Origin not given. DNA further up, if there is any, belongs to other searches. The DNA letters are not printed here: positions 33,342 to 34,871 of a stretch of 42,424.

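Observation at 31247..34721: CofD/YvcK-like domain fused to a GT-A domain, translationally coupled to a HAD hydrolase and a nucleotidyltransferase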

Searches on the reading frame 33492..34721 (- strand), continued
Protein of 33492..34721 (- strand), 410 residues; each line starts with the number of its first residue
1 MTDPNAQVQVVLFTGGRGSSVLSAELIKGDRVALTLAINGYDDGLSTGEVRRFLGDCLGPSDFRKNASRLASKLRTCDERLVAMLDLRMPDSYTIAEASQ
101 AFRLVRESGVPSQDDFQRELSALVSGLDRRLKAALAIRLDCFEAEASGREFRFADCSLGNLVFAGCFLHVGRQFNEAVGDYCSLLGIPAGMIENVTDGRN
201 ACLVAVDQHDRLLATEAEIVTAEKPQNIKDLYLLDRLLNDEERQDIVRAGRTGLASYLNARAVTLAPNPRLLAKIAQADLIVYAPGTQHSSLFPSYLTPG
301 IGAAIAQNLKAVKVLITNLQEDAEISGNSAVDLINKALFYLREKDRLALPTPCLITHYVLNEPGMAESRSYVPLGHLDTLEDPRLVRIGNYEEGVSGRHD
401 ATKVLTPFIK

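Call 77: find_encoding_contigs(protein=P0348, flank=10000, max_places=1)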
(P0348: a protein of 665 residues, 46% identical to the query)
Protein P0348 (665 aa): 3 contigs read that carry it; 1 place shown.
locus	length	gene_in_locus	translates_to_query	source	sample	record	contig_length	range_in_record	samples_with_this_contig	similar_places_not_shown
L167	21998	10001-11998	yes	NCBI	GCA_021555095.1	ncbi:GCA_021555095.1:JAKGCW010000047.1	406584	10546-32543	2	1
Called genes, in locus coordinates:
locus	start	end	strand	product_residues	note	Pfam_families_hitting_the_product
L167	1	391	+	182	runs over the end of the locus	PF13344:Hydrolase_6 (faint), PF00702:Hydrolase, PF13419:HAD_2 (weak), PF13242:Hydrolase_like (weak)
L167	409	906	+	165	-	PF01467:CTP_transf_like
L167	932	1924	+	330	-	PF01073:3Beta_HSD (weak), PF01370:Epimerase, PF04321:RmlD_sub_bind (weak), PF16363:GDP_Man_Dehyd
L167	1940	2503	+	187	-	PF13580:SIS_2, PF01380:SIS (faint)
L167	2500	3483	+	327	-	PF00294:PfkB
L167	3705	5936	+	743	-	-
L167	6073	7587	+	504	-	PF04055:Radical_SAM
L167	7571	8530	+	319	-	PF13489:Methyltransf_23, PF07021:MetW, PF13847:Methyltransf_31, PF08241:Methyltransf_11, PF08242:Methyltransf_12, PF13649:Methyltransf_25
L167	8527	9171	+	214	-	PF00702:Hydrolase, PF13419:HAD_2, PF13242:Hydrolase_like (weak)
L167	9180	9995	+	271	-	PF01128:IspD, PF12804:NTP_transf_3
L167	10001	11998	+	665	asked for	PF01933:CofD, PF00535:Glycos_transf_2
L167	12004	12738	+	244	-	PF00535:Glycos_transf_2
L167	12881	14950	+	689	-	-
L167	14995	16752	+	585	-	PF00005:ABC_tran, PF14524:Wzt_C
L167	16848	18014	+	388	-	PF01593:Amino_oxidase (weak), PF13450:NAD_binding_8, PF13454:NAD_binding_9 (faint), PF03275:GLF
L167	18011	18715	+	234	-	PF00535:Glycos_transf_2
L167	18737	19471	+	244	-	-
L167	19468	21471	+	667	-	PF13692:Glyco_trans_1_4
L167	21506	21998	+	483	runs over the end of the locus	PF13489:Methyltransf_23, PF07021:MetW (weak), PF13847:Methyltransf_31, PF08241:Methyltransf_11, PF08242:Methyltransf_12, PF13649:Methyltransf_25, PF00535:Glycos_transf_2, PF13641:Glyco_tranf_2_3, +1 more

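Call 78: find_encoding_contigs(protein=P0329, flank=10000, max_places=1)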
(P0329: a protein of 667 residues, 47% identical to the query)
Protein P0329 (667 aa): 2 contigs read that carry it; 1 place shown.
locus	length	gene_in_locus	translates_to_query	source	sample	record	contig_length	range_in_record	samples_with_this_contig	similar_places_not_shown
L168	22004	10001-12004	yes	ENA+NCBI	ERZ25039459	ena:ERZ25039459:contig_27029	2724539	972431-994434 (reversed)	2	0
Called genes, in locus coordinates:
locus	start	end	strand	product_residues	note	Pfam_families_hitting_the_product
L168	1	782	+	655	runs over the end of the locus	PF26626:DUF8201 (faint), PF13231:PMT_2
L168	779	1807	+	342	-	PF00953:Glycos_transf_4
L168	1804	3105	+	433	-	PF01266:DAO (weak), PF01593:Amino_oxidase, PF13450:NAD_binding_8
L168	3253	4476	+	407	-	PF13439:Glyco_transf_4, PF13579:Glyco_trans_4_4, PF00534:Glycos_transf_1, PF13692:Glyco_trans_1_4, PF13524:Glyco_trans_1_2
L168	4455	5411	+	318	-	PF13116:YhdP (faint)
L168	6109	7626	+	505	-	PF04055:Radical_SAM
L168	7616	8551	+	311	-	PF13489:Methyltransf_23, PF13847:Methyltransf_31, PF08241:Methyltransf_11, PF08242:Methyltransf_12, PF13649:Methyltransf_25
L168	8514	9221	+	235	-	PF00702:Hydrolase, PF12710:HAD (faint), PF13419:HAD_2, PF13242:Hydrolase_like (weak)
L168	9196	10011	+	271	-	PF01128:IspD (weak), PF12804:NTP_transf_3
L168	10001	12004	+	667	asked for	PF01933:CofD, PF00535:Glycos_transf_2, PF10111:Glyco_tranf_2_2 (weak), PF13641:Glyco_tranf_2_3 (weak)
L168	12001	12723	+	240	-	PF00535:Glycos_transf_2, PF13641:Glyco_tranf_2_3 (weak)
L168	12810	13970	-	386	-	PF14294:DUF4372, PF01609:DDE_Tnp_1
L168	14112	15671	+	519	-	PF02310:B12-binding, PF04055:Radical_SAM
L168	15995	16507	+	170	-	PF00006:ATP-synt_ab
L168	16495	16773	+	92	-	-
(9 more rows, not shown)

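Call 80: search_protein_families(library=ncbifam, proteins=[L167:6073-7587:+, L167:7571-8530:+, L167:8527-9171:+, L167:9180-9995:+, L167:12004-12738:+, L167:12881-14950:+, L167:3705-5936:+, L167:10001-11998:+], max_evalue=0.000001)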
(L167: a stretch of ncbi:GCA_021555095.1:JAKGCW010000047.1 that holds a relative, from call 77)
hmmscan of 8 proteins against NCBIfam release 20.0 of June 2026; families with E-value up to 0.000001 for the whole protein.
L167:6073-7587:+ (504 aa): 20 families
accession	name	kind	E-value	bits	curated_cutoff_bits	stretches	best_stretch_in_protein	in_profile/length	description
NF038361.1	rSAM_Sden_1168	equivalog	7.1e-38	130.5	575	1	22-414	82-472/560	Sden_1168 family B12-binding radical SAM P-methyltransferase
TIGR03471.1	HpnJ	equivalog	1.6e-35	122.9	577.6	1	64-415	55-387/472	hopanoid biosynthesis associated radical SAM protein HpnJ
TIGR02026.1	BchE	equivalog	1.6e-28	99.9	481.35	1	24-416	21-388/497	magnesium-protoporphyrin IX monomethyl ester anaerobic oxidative cyclase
NF050148.1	rSAM_ApyD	equivalog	7.7e-27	93.9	750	1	27-421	27-402/645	RiPP biosynthesis radical SAM protein ApyD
TIGR04385.1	B12_rSAM_cofa1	equivalog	1.3e-22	80.6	450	1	143-390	129-364/438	B12 lower ligand biosynthesis radical SAM protein BzaD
TIGR04072.2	rSAM_ladder_B12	equivalog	2.1e-21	76.1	360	1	215-393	176-352/443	lipid biosynthesis B12-binding/radical SAM protein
TIGR04479.1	bcpD_PhpK_rSAM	subfamily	3.5e-20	71.8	600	1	217-389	239-408/504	PhpK family radical SAM P-methyltransferase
TIGR04013.1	B12_SAM_MJ_1487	hypoth_equivalog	5.4e-20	71.6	251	2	324-411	267-353/382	TIGR04013 family B12-binding domain/radical SAM domain-containing protein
NF033070.1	rSAM_AprD4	equivalog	3.8e-17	62.3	500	1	224-412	201-387/456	AprD4 family radical SAM diol-dehydratase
TIGR04014.1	B12_SAM_MJ_0865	equivalog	3.8e-17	62.2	360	1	224-437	165-379/434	methyl-coenzyme M reductase glutamine C-methyltransferase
TIGR03975.1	rSAM_ocin_1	subfamily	1.7e-14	53.3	281.85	1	68-391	117-431/606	RiPP maturation radical SAM C-methyltransferase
TIGR04367.1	HpnR_B12_rSAM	equivalog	1.2e-12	47.1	650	1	81-413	63-371/490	hopanoid C-3 methylase HpnR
TIGR04428.1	B12_rSAM_trp_MT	equivalog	5.8e-11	41.4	500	1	222-384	219-392/558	tryptophan 2-C-methyltransferase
NF040546.1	rSAM_CUAEP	equivalog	1.7e-10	40.2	500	1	25-388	13-339/468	CUAEP/CCAEP-tail radical SAM (seleno)protein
NF045585.1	rSAM_slr0320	equivalog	6.5e-10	38.1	775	1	217-396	233-416/511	photosystem II high light acclimation radical SAM protein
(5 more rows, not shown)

L167:7571-8530:+ (319 aa): 3 families
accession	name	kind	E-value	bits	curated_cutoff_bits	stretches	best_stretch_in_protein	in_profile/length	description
NF045667.1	MTase_DVU1556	equivalog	8.9e-14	51.4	155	1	121-264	21-165/213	DVU_1556 family methyltransferase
TIGR01983.1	UbiG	equivalog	7.7e-13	48.3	102.95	1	98-217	26-151/228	bifunctional 2-polyprenyl-6-hydroxyphenol methylase/3-demethylubiquinol 3-O-methyltransferase UbiG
NF043040.1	corrin_prot_MT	hypoth_equivalog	2.8e-11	43.2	180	1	122-258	41-195/216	corrinoid protein-associated methyltransferase CpaM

L167:8527-9171:+ (214 aa): 26 families (the best 25 are shown)
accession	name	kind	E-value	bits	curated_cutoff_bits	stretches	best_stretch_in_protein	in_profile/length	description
TIGR02009.1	PGMB-YQAB-SF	subfamily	5.5e-32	111.5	153.35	1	7-187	1-184/186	beta-phosphoglucomutase family hydrolase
NF008087.0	PRK10826.1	equivalog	1.6e-24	86.8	191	1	1-213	1-215/222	hexitol phosphatase HxpB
TIGR01990.1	bPGM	equivalog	5e-24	85.3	189.4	1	7-189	1-186/187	beta-phosphoglucomutase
NF053653.1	InDiPhoBT2121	equivalog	1.4e-22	80.3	245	1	8-213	2-211/216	inorganic diphosphatase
NF008000.0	PRK10725.1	equivalog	1.4e-20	74.2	215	1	5-189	3-185/188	fructose-1-phosphate/6-phosphogluconate phosphatase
NF046057.1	bifunc_MtlD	equivalog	5e-20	71.5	800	1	7-204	7-206/683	bifunctional mannitol-1-phosphate dehydrogenase/phosphatase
NF009695.0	PRK13222.1-2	equivalog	1.5e-17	63.8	225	1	5-200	4-204/226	phosphoglycolate phosphatase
TIGR02253.1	CTE7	subfamily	2.1e-16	60.4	169.75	1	8-196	3-201/221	TIGR02253 family HAD-type hydrolase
TIGR01449.2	PGP_bact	equivalog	2.5e-16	59.8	180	1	10-200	1-195/213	phosphoglycolate phosphatase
TIGR01509.1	HAD-SF-IA-v3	subfamily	6e-15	55.7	29.4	1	84-186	58-151/154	HAD-IA family hydrolase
NF007854.0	PRK10563.1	equivalog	4.1e-14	52.8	211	1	6-191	3-187/221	6-phosphogluconate phosphatase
NF008610.0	PRK11587.1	equivalog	1.4e-13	50.7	282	1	138-197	130-189/219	sugar phosphatase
NF009804.0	PRK13288.1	equivalog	1.6e-13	50.6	218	1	7-195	3-187/215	pyrophosphatase PpaX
TIGR01454.1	AHBA_synth_RP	hypoth_equivalog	1.2e-12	47.9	246.65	1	10-213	1-199/205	AHBA synthesis associated protein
TIGR01422.2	phosphonatase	equivalog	7.2e-12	45.1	220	1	61-193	68-201/251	phosphonoacetaldehyde hydrolase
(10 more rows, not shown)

L167:9180-9995:+ (271 aa): 13 families
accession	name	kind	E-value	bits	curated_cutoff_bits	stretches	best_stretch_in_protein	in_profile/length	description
TIGR01173.1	glmU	equivalog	1.4e-15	57.1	366.85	1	30-269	2-237/452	bifunctional UDP-N-acetylglucosamine diphosphorylase/glucosamine-1-phosphate N-acetyltransferase GlmU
NF010932.0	PRK14352.1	equivalog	8.4e-15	54.4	611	1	25-210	3-193/488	bifunctional UDP-N-acetylglucosamine diphosphorylase/glucosamine-1-phosphate N-acetyltransferase GlmU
NF010934.1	PRK14354.1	equivalog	3.5e-14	52.2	450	1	31-269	2-237/447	bifunctional UDP-N-acetylglucosamine diphosphorylase/glucosamine-1-phosphate N-acetyltransferase GlmU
NF010933.0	PRK14353.1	equivalog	1.4e-13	50.2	505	1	27-268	4-242/453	bifunctional UDP-N-acetylglucosamine diphosphorylase/glucosamine-1-phosphate N-acetyltransferase GlmU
NF010936.0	PRK14356.1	equivalog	2.9e-12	46.3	666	1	30-270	7-245/456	bifunctional UDP-N-acetylglucosamine diphosphorylase/glucosamine-1-phosphate N-acetyltransferase GlmU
NF010937.0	PRK14357.1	equivalog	2.5e-11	43.1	658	1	31-211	3-180/448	bifunctional UDP-N-acetylglucosamine diphosphorylase/glucosamine-1-phosphate N-acetyltransferase GlmU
NF010940.0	PRK14360.1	equivalog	2.9e-10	39.3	602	1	30-257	3-225/452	bifunctional UDP-N-acetylglucosamine diphosphorylase/glucosamine-1-phosphate N-acetyltransferase GlmU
NF010938.0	PRK14358.1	equivalog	6.2e-09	34.9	500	1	25-202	4-183/481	bifunctional N-acetylglucosamine-1-phosphate uridyltransferase/glucosamine-1-phosphate acetyltransferase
NF010939.0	PRK14359.1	equivalog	1.1e-07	30.9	592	1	28-267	2-232/430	bifunctional UDP-N-acetylglucosamine diphosphorylase/glucosamine-1-phosphate N-acetyltransferase GlmU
TIGR00453.1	ispD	equivalog_domain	1.4e-07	31.2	181.3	1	30-149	1-120/219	2-C-methyl-D-erythritol 4-phosphate cytidylyltransferase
TIGR03310.1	matur_MocA_YgfJ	equivalog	2.4e-07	30.9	186.45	1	30-163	1-134/188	molybdenum cofactor cytidylyltransferase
TIGR03992.1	Arch_glmU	subfamily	4.5e-07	29.1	292.1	1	31-205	3-173/393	bifunctional sugar-1-phosphate nucleotidylyltransferase/acetyltransferase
NF006986.0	PRK09451.1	equivalog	6.5e-07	28.5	725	1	26-265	3-236/456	bifunctional UDP-N-acetylglucosamine diphosphorylase/glucosamine-1-phosphate N-acetyltransferase GlmU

L167:12004-12738:+ (244 aa): 13 families
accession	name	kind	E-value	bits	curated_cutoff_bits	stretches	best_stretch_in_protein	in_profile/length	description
TIGR04182.1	glyco_TIGR04182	equivalog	5.5e-27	94.9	325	1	5-239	3-218/293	S-layer glycoprotein N-glycosyltransferase AglJ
NF010496.0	PRK13915.1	equivalog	1.6e-14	53.7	262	1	2-108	31-143/307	glucosyl-3-phosphoglycerate synthase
NF041875.1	EPS_EpsD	equivalog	9.7e-14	51.5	370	1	4-117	1-114/325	exopolysaccharide biosynthesis glycosyltransferase EpsD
TIGR04283.1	glyco_like_mftF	equivalog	1.5e-13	50.9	182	1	4-124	1-115/221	TIGR04283 family arsenosugar biosynthesis glycosyltransferase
TIGR03937.1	PgaC_IcaA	equivalog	3.4e-13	49.3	422.3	1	2-117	45-161/407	poly-beta-1,6-N-acetyl-D-glucosamine synthase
NF007986.1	PRK10714.1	equivalog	1.4e-12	47.2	529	1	2-108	6-116/316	undecaprenyl-phosphate 4-deoxy-4-formamido-L-arabinose transferase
NF041391.1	DPhHxTase_Halo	equivalog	1.3e-10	40.6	375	1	10-217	3-188/213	dolichyl-phosphate hexose transferase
NF007482.0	PRK10073.1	equivalog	1.4e-10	40.7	423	1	2-110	6-112/334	glycosyltransferase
NF058614.1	PPMAGASynPpgS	equivalog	1.1e-09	38.1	370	1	6-211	4-195/226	polyprenyl-phospho-N-acetylgalactosaminyl synthase PpgS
NF038302.1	EPS_HpsE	equivalog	1.3e-08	34.2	300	1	4-123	3-127/307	hormogonium polysaccharide biosynthesis glycosyltransferase HpsE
NF047588.1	GlcsyltransPgfSStrep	equivalog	1.4e-08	34.3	500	1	4-107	3-110/308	glycosyltransferase PgfS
TIGR03965.1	mycofact_glyco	equivalog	1.4e-07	30.7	280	1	3-128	75-199/467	mycofactocin biosynthesis glycosyltransferase MftF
TIGR03469.1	HpnB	hypoth_equivalog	6.3e-07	28.7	379.25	0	4-112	46-165/386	hopene-associated glycosyltransferase HpnB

L167:12881-14950:+ (689 aa): 0 families

L167:3705-5936:+ (743 aa): 0 families

L167:10001-11998:+ (665 aa): 11 families
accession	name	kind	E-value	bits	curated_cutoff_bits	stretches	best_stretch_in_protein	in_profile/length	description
TIGR04357.1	CofD_rel_GAK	hypoth_equivalog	1.7e-24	86.9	340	1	8-363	3-324/368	GAK system CofD-like protein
TIGR04182.1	glyco_TIGR04182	equivalog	1.7e-23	83.4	325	1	427-660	2-216/293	S-layer glycoprotein N-glycosyltransferase AglJ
TIGR01826.1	CofD_related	subfamily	3.5e-20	72.7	196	0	271-321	167-216/310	uridine diphosphate-N-acetylglucosamine-binding protein YvcK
TIGR04283.1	glyco_like_mftF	equivalog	2.9e-16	59.7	182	1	428-538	2-110/221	TIGR04283 family arsenosugar biosynthesis glycosyltransferase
NF010496.0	PRK13915.1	equivalog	7.8e-13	48.2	262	1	423-519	29-130/307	glucosyl-3-phosphoglycerate synthase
TIGR03937.1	PgaC_IcaA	equivalog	6.9e-12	45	422.3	1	424-532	44-152/407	poly-beta-1,6-N-acetyl-D-glucosamine synthase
NF047588.1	GlcsyltransPgfSStrep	equivalog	6e-11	42.1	500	1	427-545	3-124/308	glycosyltransferase PgfS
NF058614.1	PPMAGASynPpgS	equivalog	1.1e-09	38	370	1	427-644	2-205/226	polyprenyl-phospho-N-acetylgalactosaminyl synthase PpgS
TIGR03965.1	mycofact_glyco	equivalog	4.8e-09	35.6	280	1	411-538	62-187/467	mycofactocin biosynthesis glycosyltransferase MftF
NF041391.1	DPhHxTase_Halo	equivalog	2.9e-08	33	375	1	434-640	4-188/213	dolichyl-phosphate hexose transferase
NF007986.1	PRK10714.1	equivalog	2.1e-07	30.3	529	1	426-551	7-135/316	undecaprenyl-phosphate 4-deoxy-4-formamido-L-arabinose transferase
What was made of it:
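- The radical-SAM scores are far below the family cut-offs (130 bits against 575; call 80).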
